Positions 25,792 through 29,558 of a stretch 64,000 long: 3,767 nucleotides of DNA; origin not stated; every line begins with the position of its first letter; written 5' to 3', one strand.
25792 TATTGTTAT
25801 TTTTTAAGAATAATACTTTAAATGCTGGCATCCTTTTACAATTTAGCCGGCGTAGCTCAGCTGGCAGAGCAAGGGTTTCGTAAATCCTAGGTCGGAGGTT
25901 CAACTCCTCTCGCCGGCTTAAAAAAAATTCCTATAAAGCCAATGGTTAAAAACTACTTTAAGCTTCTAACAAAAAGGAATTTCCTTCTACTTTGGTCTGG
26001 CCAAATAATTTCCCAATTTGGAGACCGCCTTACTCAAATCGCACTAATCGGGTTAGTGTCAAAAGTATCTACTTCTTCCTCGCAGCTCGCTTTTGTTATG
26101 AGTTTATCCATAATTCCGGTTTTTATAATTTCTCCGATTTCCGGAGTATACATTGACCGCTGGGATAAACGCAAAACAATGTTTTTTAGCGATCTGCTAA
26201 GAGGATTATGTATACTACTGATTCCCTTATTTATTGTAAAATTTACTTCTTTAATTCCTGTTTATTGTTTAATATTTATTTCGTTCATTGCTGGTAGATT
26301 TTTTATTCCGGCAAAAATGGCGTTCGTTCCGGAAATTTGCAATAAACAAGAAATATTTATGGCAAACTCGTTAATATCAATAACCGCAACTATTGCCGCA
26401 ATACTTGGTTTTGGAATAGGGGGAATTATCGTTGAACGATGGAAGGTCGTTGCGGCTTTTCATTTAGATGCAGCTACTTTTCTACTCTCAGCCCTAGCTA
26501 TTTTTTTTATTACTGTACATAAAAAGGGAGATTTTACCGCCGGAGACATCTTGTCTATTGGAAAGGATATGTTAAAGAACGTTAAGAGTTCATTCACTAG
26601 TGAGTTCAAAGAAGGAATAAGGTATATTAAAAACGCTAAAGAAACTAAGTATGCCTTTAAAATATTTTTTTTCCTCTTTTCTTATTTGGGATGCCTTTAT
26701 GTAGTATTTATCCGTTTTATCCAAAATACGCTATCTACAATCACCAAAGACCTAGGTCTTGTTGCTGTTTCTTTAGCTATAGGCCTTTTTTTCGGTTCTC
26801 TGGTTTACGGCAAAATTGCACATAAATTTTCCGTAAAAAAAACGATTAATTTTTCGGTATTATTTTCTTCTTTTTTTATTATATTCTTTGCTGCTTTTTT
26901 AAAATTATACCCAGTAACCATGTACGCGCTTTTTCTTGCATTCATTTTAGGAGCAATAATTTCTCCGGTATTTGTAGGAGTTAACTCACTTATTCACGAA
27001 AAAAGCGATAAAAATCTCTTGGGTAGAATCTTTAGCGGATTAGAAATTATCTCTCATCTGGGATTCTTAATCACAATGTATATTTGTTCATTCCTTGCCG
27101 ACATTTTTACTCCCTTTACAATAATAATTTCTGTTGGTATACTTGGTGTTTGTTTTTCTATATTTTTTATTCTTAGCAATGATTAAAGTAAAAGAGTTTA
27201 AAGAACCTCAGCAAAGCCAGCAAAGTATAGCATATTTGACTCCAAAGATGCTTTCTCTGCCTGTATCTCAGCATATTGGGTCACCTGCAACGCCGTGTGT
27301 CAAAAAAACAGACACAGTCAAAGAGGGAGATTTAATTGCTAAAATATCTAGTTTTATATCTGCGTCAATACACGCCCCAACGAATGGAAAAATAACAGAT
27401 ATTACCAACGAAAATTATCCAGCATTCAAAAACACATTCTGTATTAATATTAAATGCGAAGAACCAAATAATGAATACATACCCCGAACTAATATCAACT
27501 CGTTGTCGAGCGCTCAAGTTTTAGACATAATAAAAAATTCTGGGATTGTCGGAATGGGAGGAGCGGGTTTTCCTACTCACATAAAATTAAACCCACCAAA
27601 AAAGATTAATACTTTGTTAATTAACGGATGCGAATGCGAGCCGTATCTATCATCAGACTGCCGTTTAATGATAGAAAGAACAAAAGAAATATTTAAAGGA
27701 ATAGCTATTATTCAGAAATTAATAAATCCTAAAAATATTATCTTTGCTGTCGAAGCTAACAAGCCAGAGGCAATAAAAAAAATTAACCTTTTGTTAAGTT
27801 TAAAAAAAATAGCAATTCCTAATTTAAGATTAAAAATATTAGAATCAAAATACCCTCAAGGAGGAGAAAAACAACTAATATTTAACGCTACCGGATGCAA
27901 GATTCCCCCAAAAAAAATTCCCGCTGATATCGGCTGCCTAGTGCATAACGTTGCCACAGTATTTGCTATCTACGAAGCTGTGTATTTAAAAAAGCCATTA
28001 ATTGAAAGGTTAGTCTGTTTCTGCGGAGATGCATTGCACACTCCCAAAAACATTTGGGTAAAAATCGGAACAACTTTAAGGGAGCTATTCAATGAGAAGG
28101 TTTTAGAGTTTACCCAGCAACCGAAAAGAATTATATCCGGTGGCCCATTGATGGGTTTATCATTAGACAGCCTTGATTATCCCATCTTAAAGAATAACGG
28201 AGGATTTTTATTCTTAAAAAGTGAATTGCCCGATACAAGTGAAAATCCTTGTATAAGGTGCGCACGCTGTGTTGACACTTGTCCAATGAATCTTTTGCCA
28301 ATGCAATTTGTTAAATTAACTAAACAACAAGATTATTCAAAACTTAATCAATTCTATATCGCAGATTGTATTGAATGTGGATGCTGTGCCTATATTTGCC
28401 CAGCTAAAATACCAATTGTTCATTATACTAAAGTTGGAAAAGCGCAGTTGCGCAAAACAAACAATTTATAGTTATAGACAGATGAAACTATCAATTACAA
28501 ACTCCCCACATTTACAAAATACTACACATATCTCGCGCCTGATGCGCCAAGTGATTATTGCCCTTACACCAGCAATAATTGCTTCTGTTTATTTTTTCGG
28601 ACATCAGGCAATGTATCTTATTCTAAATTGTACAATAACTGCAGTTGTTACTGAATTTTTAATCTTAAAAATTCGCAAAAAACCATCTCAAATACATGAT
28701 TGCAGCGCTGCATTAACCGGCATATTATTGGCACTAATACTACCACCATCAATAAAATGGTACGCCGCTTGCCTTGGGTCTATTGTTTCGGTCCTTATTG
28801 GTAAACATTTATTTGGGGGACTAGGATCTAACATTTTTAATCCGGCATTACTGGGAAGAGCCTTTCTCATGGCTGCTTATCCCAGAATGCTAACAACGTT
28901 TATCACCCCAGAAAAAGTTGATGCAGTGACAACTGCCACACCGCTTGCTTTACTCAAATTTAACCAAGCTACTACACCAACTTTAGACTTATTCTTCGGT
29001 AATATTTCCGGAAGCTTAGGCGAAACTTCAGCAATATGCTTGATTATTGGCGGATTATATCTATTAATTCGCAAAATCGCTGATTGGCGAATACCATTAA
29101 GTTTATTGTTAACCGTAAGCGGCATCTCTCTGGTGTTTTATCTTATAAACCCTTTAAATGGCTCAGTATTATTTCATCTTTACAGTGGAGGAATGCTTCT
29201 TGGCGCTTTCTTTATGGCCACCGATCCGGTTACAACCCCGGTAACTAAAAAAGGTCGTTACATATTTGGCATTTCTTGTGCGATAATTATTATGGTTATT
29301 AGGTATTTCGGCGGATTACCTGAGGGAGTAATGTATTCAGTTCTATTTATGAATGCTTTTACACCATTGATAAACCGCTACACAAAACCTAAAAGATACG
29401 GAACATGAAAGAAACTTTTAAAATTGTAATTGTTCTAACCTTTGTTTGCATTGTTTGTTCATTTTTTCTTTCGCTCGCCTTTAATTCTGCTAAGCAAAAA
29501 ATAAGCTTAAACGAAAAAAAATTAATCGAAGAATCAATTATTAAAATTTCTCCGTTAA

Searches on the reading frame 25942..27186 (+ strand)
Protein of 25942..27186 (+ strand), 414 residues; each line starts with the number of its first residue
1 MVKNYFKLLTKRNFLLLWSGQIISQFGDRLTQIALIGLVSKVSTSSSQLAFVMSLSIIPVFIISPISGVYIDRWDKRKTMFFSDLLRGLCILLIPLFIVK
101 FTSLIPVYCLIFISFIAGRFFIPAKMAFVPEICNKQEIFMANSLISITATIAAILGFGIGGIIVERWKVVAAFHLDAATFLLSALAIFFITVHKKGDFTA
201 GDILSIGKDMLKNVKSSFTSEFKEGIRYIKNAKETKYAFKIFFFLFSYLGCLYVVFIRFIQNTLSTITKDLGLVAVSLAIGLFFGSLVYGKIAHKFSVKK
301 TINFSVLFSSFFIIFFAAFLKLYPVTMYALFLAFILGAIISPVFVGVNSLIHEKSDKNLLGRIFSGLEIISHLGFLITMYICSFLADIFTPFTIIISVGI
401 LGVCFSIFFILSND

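Call 62: search_protein_families(library=pfam, proteins=[window:25942-27186:+], max_evalue=0.00001)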
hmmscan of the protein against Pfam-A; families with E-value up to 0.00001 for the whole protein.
window:25942-27186:+ (414 aa): 2 families
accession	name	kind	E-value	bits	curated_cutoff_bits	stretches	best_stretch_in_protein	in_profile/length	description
PF07690.21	MFS_1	-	9.5e-30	104.1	33.4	2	17-255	1-220/347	Major Facilitator Superfamily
PF05977.19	MFS_3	-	2.1e-22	79.7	27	1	9-338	7-319/524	Transmembrane secretion effector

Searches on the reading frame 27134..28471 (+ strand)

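Call 62: search_protein_families(library=pfam, proteins=[window:27134-28471:+], max_evalue=0.00001)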
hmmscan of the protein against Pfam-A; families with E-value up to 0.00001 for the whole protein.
window:27134-28471:+ (445 aa): 5 families
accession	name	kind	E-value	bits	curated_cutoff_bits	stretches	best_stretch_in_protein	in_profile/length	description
PF01512.22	Complex1_51K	-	1.2e-46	158.7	31.2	1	133-281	1-150/150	Nuo51 FMN-binding domain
PF13375.12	RnfC_N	-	6.4e-21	74.7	25.6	1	17-109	7-99/101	RnfC Barrel sandwich hybrid domain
PF12838.12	Fer4_7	-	1.8e-08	35.1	27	1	373-426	2-52/52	4Fe-4S dicluster domain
PF13237.11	Fer4_10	-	6.3e-07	29.7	25.5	1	370-423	6-53/53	4Fe-4S dicluster domain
PF13187.11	Fer4_9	-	5e-06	26.9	27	0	373-425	2-50/52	4Fe-4S dicluster domain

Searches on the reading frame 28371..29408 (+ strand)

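Call 62: search_protein_families(library=pfam, proteins=[window:28371-29408:+], max_evalue=0.00001)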
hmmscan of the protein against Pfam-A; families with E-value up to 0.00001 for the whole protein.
window:28371-29408:+ (345 aa): 1 family
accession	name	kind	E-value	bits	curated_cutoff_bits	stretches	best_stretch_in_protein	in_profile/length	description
PF03116.20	NQR2_RnfD_RnfE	-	2.4e-116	388.7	27.7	1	42-344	2-296/296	NQR2, RnfD, RnfE family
